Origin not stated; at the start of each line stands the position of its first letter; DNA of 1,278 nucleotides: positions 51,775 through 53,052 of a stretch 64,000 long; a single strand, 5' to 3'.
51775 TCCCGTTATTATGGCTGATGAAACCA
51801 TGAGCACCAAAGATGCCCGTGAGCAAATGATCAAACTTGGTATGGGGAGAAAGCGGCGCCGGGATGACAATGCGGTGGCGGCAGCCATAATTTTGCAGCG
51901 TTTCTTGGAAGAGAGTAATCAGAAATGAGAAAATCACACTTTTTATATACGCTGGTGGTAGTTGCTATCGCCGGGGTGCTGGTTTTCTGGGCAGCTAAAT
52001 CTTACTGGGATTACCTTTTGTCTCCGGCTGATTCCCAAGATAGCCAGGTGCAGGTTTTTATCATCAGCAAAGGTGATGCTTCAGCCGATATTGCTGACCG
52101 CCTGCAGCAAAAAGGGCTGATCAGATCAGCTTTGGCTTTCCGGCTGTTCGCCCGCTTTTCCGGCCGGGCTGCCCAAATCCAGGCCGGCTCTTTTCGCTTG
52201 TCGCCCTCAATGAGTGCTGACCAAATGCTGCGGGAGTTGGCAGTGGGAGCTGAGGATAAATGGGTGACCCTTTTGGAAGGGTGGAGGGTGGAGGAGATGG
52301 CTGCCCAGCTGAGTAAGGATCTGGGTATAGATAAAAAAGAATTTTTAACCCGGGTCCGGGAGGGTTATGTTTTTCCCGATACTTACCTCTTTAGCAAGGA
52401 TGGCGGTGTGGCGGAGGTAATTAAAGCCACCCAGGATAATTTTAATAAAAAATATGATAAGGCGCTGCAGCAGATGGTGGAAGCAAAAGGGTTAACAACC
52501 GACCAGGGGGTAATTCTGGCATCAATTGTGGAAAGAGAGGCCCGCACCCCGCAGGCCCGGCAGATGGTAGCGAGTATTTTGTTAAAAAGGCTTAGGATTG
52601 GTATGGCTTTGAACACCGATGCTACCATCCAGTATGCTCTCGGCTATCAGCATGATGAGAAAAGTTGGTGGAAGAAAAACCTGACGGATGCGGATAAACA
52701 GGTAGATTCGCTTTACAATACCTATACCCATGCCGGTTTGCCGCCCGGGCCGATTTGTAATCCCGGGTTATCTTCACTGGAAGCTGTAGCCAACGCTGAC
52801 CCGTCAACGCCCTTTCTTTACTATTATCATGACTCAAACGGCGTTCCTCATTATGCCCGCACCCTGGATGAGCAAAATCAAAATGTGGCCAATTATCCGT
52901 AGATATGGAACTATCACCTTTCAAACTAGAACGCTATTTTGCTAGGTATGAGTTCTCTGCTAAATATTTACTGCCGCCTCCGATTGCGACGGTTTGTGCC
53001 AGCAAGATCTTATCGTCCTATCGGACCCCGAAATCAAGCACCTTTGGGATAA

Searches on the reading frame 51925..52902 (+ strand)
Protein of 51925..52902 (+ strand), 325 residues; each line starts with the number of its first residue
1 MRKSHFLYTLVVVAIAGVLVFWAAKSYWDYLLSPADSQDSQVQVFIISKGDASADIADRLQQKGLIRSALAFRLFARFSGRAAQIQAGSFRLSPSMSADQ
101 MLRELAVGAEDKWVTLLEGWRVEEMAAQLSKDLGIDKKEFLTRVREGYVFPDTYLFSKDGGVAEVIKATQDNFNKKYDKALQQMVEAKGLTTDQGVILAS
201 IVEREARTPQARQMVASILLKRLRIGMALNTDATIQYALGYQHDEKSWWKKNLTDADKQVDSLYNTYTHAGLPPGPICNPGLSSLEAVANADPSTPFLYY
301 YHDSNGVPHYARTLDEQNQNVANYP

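Call 8: search_protein_families(library=pfam, proteins=[window:51925-52902:+], max_evalue=0.0001)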
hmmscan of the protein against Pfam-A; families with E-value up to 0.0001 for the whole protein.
window:51925-52902:+ (325 aa): 1 family
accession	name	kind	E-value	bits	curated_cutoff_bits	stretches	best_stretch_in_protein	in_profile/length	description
PF02618.21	YceG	-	1.4e-78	264.6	32.4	1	46-322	2-274/275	YceG-like family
